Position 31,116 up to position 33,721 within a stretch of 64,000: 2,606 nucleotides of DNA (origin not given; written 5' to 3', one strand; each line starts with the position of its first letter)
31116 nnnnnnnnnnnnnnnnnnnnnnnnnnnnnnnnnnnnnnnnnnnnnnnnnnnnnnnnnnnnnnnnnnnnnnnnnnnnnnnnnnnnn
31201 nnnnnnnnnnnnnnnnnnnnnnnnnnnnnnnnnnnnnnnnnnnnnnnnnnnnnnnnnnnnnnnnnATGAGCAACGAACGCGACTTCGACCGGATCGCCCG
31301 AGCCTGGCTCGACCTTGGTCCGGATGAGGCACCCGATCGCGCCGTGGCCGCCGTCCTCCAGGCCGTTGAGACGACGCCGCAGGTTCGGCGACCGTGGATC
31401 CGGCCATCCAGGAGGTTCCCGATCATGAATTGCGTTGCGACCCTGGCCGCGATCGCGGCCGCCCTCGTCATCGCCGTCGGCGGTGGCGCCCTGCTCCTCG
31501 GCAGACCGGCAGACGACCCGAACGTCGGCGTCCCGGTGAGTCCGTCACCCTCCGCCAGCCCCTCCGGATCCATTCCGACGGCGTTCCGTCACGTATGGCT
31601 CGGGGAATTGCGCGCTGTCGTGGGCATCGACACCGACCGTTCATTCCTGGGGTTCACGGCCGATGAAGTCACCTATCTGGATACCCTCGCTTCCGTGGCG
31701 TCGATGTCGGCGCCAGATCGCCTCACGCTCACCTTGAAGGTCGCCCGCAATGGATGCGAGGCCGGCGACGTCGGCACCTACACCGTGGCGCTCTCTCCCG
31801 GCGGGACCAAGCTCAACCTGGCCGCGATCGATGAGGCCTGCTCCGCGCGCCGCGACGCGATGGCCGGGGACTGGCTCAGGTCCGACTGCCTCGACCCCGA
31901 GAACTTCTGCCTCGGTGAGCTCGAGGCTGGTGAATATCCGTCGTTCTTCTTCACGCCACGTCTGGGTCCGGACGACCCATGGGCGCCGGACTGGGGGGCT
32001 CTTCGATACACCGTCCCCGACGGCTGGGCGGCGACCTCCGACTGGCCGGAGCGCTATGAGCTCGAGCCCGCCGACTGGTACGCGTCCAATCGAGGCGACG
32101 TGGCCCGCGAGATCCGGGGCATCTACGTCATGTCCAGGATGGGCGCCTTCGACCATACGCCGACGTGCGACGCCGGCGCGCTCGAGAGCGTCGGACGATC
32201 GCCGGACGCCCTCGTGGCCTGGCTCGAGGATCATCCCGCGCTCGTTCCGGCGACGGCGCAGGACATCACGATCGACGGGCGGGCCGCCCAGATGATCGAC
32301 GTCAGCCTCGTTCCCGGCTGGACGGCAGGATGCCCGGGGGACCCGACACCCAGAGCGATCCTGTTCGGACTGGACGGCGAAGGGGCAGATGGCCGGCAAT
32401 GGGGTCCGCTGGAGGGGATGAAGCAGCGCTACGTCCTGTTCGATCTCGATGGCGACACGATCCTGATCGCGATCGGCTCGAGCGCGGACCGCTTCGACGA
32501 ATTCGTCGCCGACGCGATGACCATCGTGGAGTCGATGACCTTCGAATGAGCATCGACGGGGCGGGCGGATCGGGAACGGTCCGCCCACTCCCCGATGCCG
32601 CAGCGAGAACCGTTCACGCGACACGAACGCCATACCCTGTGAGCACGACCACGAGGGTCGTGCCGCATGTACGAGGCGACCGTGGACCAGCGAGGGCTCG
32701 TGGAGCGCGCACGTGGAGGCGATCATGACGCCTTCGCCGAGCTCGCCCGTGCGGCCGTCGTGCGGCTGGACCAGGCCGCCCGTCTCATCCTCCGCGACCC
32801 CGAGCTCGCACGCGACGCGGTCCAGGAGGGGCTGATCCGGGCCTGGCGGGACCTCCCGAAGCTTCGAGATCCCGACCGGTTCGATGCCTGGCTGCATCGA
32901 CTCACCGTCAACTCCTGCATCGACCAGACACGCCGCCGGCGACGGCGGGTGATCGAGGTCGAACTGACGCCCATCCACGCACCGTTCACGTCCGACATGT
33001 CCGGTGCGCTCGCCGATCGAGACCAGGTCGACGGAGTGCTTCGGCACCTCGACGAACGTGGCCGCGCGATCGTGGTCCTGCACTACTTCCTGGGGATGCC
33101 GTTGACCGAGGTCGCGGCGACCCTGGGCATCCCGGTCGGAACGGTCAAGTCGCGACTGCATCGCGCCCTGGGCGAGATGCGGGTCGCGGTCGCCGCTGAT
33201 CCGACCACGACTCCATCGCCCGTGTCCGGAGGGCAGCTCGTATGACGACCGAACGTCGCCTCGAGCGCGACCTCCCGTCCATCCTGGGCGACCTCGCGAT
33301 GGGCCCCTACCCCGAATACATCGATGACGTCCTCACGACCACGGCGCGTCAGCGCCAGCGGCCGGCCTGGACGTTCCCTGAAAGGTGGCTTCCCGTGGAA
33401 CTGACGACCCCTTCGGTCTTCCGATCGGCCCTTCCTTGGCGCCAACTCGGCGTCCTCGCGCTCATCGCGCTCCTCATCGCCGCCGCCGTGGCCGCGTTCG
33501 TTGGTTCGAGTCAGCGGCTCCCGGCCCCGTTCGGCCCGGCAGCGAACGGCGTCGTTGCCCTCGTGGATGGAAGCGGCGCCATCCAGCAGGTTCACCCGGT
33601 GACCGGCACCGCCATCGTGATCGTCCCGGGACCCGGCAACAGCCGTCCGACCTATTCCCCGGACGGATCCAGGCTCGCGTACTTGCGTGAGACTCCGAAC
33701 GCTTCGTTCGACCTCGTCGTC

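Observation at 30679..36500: Three consecutive ECF sigma / membrane-partner modules ending at an initiator tRNA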

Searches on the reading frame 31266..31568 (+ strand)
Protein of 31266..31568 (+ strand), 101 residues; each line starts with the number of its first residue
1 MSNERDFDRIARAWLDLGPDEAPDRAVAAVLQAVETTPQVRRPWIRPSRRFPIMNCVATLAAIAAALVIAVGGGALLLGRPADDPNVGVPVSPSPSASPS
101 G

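Call 40: search_protein_families(library=pfam, proteins=[window:31266-31568:+], max_evalue=10)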
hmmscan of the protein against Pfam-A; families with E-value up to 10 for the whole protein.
seq(101 aa): 2 families
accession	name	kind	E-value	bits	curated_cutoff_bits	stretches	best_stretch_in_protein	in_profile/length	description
PF11657.13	Activator-TraM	-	0.027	14.9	24.4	1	25-69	94-139/142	Transcriptional activator TraM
PF03186.18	CobD_Cbib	-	0.08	12.7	34.4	1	29-90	209-266/282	CobD/Cbib protein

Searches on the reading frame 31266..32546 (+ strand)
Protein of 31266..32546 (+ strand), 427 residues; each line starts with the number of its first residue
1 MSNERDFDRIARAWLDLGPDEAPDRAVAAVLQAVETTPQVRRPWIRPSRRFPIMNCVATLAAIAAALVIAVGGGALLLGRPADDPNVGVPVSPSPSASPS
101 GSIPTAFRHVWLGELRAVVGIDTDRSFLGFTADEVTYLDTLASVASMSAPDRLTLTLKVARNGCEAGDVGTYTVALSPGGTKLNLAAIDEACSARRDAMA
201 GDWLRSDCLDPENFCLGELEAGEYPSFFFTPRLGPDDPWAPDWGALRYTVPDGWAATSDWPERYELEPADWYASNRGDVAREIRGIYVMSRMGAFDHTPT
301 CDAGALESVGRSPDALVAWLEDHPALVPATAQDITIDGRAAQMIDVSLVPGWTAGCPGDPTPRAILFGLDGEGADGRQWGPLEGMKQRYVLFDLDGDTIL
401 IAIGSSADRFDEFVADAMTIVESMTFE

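Call 8: search_protein_families(library=pfam, proteins=[window:31266-32546:+], max_evalue=0.01)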
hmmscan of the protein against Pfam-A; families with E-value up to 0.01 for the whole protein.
window:31266-32546:+ (427 aa): 0 families

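Call 13: search_protein_families(library=ncbifam, proteins=[window:31266-32546:+], max_evalue=0.001)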
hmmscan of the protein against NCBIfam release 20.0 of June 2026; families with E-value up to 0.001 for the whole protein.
window:31266-32546:+ (427 aa): 0 families

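Call 40: search_protein_families(library=pfam, proteins=[window:31266-32546:+], max_evalue=10)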
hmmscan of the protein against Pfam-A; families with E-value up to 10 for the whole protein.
window:31266-32546:+ (427 aa): 1 family
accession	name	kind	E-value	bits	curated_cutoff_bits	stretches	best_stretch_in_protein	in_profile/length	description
PF24156.1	DUF7407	-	0.16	12.8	28.2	1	130-190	8-66/74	Domain of unknown function (DUF7407)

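Call 41: find_homologous_proteins(query=window:31266-32546:+)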
Query window:31266-32546:+ (427 aa): 288 proteins with E <= 0.001 among 8000 candidates; the best 120 are listed.
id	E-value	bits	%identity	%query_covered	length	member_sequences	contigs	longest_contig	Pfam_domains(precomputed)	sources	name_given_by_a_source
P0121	1.4e-287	972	100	100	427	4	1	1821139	-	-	-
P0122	9.7e-238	808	82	100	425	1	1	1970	-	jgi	-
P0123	9.2e-204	696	86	77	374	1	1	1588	-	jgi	jgi:hypothetical protein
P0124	7.8e-189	647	70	100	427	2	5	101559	-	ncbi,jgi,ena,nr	ncbi:MAG: hypothetical protein K0S97_2623 [Chloroflexota bacterium]|jgi:hypothetical protein|nr:hypo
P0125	4.8e-185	634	69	100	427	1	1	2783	-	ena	-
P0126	1.9e-138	481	56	100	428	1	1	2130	-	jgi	jgi:hypothetical protein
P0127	4.9e-122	426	51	100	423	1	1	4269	-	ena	-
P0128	1.3e-120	422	51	100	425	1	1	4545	-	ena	-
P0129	1.3e-103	366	46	100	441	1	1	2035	-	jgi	jgi:hypothetical protein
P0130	5.7e-98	347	48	80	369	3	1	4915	-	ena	-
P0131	7.9e-98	347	43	100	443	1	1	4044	PF17937.7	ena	-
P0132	9.2e-96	340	44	100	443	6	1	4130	-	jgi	jgi:hypothetical protein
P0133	3.1e-95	338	44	100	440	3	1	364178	-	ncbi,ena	-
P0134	3.3e-95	338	43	100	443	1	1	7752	-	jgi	jgi:hypothetical protein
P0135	1.1e-94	336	45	100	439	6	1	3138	-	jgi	jgi:hypothetical protein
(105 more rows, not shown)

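Call 59: predict_structure(alignment_id=A4)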
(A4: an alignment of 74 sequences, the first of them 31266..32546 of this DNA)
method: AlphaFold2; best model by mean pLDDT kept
length: 427 residues; sequences in the alignment: 74
mean_pLDDT: 84.4   pTM: 0.75
mean pLDDT of the five models: 84.4, 83.3, 82.6, 82.0, 81.7
residues with pLDDT >= 90: 272; 70-90: 69; 50-70: 36; < 50: 50
segments of 3 or more residues with pLDDT < 50: 1-4, 40-60, 72-84, 86-97
pLDDT, mean of each block of 10 residues (from residue 1): 53 64 73 69 41 42 52 40 41 49 95 95 95 96 96 97 97 98 98 98 96 93 97 88 95 97 96 88 94 82 83 96 97 98 98 89 92 82 97 94 97 98 97
secondary structure, 60 per line:
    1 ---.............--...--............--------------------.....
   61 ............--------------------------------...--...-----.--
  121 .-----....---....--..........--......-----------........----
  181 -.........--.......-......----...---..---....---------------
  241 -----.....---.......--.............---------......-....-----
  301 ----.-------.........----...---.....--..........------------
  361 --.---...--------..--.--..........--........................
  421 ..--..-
elements in order: H4-16 H24-35 H56-72 E110-112 E127-130 E134-137 E140-149 E152-157 E169-176 E182-190 H193-199 E201-206 E222-225 E246-250 E254-260 E263-268 H269-275 E285-290 E292-295 H313-321 E326-328 E332-336 E339-348 E367-369 E385-394 E397-406 H407-422

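Call 65: fold_search(model_id=the predicted structure, library=pdb)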
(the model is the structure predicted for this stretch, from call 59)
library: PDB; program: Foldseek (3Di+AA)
matches with E <= 10: 1264; with E <= 0.001: 24
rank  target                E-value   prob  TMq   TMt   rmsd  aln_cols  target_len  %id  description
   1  2xb3                  1.5e-06  1.00  0.23  0.55   8.0       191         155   12  The Structure of Cyanobacterial PsbP (released 2010-08-25)
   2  8z9d_P                2.2e-05  1.00  0.22  0.44   9.7       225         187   14  cryo-EM structure of PSII-LHCII megacomplex from spinach (released 2024-11-13)
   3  9grx_0                2.4e-05  1.00  0.25  0.57   7.2       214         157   10  NDH-PSI-LHCI supercomplex from S. oleracea (released 2025-02-12)
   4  2vu4                  3.7e-05  1.00  0.23  0.56   7.5       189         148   13  Structure of PsbP protein from Spinacia oleracea at 1.98 A resolution (released 2009-07-21)
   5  1v2b_A                4.9e-05  1.00  0.23  0.56   7.0       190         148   11  Crystal Structure of PsbP Protein in the Oxygen-Evolving Complex of Photosystem II from Higher Plants (released 2004-05-18)
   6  4rti                  5.4e-05  1.00  0.24  0.51   8.0       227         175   13  The crystal structure of PsbP from Spinacia oleracea (released 2015-03-11)
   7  2lnj_MODEL_1_A        8.4e-05  1.00  0.23  0.48   7.5       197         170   11  Solution Structure of Cyanobacterial PsbP (CyanoP) from Synechocystis sp. PCC 6803 (released 2012-06-06)
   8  3lyd_A                1.1e-04  1.00  0.25  0.58   5.5       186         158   10  Crystal structure of Putative uncharacterized protein from Jonesia denitrificans (released 2010-03-09)
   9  1v2b_B                1.4e-04  1.00  0.23  0.56   6.9       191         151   12  Crystal Structure of PsbP Protein in the Oxygen-Evolving Complex of Photosystem II from Higher Plants (released 2004-05-18)
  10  7wff_f                1.7e-04  1.00  0.23  0.56   8.2       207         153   12  Subcomplexes B,M and L in the Cylic electron transfer supercomplex NDH-PSI from Arabidopsis (released 2022-03-16)
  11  6e5d                  1.7e-04  1.00  0.23  0.48   9.0       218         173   13  Crystal structure of LpqN involved in cell envelope biogenesis of Mycobacterium tuberculosis (released 2019-07-24)
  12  7pi0_P                1.8e-04  1.00  0.22  0.45  11.8       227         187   12  Unstacked compact Dunaliella PSII (released 2022-08-17)
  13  3lyd_B                2.2e-04  1.00  0.24  0.57   5.3       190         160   10  Crystal structure of Putative uncharacterized protein from Jonesia denitrificans (released 2010-03-09)
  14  9i4t_P                2.2e-04  1.00  0.22  0.48   9.4       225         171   12  Photosystem II from Arabidopsis thaliana (released 2026-03-25)
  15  4rth_B                2.3e-04  1.00  0.23  0.51   7.6       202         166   13  The crystal structure of PsbP from Zea mays (released 2015-03-11)
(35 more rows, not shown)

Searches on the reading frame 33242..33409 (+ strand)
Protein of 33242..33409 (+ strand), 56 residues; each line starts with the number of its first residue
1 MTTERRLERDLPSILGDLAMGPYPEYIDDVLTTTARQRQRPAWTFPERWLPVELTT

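Call 66: find_homologous_proteins(query=A6, max_evalue=0.001)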
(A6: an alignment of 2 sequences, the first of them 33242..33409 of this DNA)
Query A6 (2 sequences) (56 aa, profile of the alignment): 18 proteins with E <= 0.001 among 21 candidates.
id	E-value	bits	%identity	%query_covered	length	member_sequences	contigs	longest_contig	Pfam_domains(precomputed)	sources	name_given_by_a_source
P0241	3.7e-29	118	84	100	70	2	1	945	-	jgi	-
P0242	6.0e-27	111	77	100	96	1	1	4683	-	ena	-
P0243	1.1e-24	104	59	100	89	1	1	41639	-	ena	-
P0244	1.1e-24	104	55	100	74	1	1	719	-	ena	-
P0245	1.6e-24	103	59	100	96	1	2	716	-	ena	-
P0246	7.5e-24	101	81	93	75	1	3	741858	-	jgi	jgi:hypothetical protein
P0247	8.4e-24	101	57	91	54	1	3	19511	-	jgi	jgi:hypothetical protein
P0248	9.9e-24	101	60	100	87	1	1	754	-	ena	-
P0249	1.8e-22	97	50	100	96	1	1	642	-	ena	-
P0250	4.4e-22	95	68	100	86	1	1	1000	-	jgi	jgi:hypothetical protein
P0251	5.4e-22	95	57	82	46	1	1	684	-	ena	-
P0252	4.1e-21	92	73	91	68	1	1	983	-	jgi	jgi:hypothetical protein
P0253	1.9e-19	87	81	86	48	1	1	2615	-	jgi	jgi:hypothetical protein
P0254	3.4e-18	83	85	71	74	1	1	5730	-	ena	-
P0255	4.5e-15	73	53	68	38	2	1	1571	-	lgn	-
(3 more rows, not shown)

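Call 71: search_protein_representatives(alignment_id=A6)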
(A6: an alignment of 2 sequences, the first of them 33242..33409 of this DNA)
Query: 2 sequences, 56 profile positions. Proteins with E-value up to 0.001 (for the whole library): 1071; up to 1e-10: 508; up to 1e-30: 0. The best 150 are listed.
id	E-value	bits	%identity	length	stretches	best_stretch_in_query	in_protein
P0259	1.6e-30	120.8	-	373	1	1-56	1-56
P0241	1.2e-29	118.0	-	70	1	1-56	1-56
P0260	5.3e-29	115.9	-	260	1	1-56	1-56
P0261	6.5e-29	115.7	-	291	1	1-56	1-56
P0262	3.5e-28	113.3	-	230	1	1-56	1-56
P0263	3.9e-28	113.2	-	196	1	1-56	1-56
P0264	7.3e-28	112.3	-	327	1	1-53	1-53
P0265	1.0e-27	111.8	-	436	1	1-56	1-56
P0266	2.0e-27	110.9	-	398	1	1-55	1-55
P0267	7.4e-27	109.1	-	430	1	1-56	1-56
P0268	1.4e-26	108.2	-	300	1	1-56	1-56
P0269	2.6e-26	107.3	-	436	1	1-55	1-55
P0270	6.2e-26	106.1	-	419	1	1-52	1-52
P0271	1.2e-25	105.2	-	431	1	1-55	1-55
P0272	1.4e-25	105.0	-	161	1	1-56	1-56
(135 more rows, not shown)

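Call 73: search_protein_families(library=pfam, alignment_id=A7, max_evalue=0.001)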
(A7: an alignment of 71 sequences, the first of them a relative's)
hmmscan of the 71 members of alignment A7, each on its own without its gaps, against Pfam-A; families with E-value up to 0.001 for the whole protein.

A. member 1, P0265 (436 aa): 2 families
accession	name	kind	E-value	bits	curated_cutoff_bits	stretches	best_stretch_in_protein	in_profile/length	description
PF07676.18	PD40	-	1.2e-10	41.5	20.9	0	277-293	10-26/38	WD40-like Beta Propeller Repeat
PF00930.27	DPPIV_N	-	0.00082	18.6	22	0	282-298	107-123/354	Dipeptidyl peptidase IV (DPP IV) N-terminal region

B. families by the number of members that match (of 71 scanned): 10 families
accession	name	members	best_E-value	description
PF07676.18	PD40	63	1e-24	WD40-like Beta Propeller Repeat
PF00930.27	DPPIV_N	15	5.7e-11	Dipeptidyl peptidase IV (DPP IV) N-terminal region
PF25174.1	Beta-prop_THOC3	13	7.7e-07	THOC3 beta-propeller domain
PF00400.38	WD40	5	5.1e-05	WD domain, G-beta repeat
PF02897.21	Peptidase_S9_N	3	0.00016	Prolyl oligopeptidase, N-terminal beta-propeller domain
PF24797.1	Beta-prop_WDR35_TULP_N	2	0.00041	WDR35/TULP4 N-terminal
PF10647.15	Gmad1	1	1.5e-05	Lipoprotein LpqB beta-propeller domain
PF10584.14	Proteasome_A_N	1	0.00011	Proteasome subunit A N-terminal signature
PF08450.18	SGL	1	0.00015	SMP-30/Gluconolactonase/LRE-like region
PF14583.12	Pectate_lyase22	1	0.00032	Oligogalacturonate lyase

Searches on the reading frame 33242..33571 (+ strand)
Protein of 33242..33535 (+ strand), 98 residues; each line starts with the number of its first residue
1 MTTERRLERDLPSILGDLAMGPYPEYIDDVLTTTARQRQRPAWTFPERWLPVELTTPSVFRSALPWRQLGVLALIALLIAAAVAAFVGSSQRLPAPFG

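Call 35: find_related_loci(query=A2, collection=metagenome_contigs, flank=7000)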
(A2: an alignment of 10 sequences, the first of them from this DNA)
Query A2 (110 aa) in metagenome_contigs; peptide patterns used: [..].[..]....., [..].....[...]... (x = any residue, [..] = any of these).
600 stretches matched a pattern (row limit reached: there are more); 386 encode a relative of the query (tblastn E <= 1e-3); the best 80 are kept; 80 distinct loci.
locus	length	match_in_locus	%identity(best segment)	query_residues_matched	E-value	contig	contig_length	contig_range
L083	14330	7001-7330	73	1-110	6e-50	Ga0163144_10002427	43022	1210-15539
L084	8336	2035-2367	68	1-110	2e-46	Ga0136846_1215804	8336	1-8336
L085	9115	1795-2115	67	1-106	3e-44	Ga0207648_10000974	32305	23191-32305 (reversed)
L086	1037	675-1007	70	1-110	1e-44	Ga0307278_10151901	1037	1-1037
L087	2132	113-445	66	1-110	2e-41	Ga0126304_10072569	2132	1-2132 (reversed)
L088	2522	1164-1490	64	1-108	7e-41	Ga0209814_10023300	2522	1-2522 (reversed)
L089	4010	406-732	64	1-108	6e-41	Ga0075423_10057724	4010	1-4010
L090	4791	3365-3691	71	1-109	5e-41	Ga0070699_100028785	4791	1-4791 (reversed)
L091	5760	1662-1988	71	1-109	2e-39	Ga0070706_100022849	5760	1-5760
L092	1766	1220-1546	67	1-108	3e-39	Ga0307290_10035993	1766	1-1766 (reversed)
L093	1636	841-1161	70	1-106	2e-39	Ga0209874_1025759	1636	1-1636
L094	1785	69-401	68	1-110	3e-39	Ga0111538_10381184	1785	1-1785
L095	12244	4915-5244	61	1-108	3e-38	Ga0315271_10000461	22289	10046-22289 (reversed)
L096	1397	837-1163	59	1-108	3e-39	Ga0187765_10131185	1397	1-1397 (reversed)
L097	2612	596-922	70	1-109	1e-38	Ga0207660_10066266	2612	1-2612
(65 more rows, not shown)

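Call 38: search_solved_structures(query=A2, max_evalue=10)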
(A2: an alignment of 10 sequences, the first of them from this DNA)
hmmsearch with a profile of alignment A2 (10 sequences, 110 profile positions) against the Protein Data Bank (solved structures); distinct sequences matched with E-value up to 10: 0.

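Call 40: search_protein_families(library=pfam, proteins=[window:33242-33535:+], max_evalue=10)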
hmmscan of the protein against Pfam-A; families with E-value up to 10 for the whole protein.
seq(98 aa): 0 families
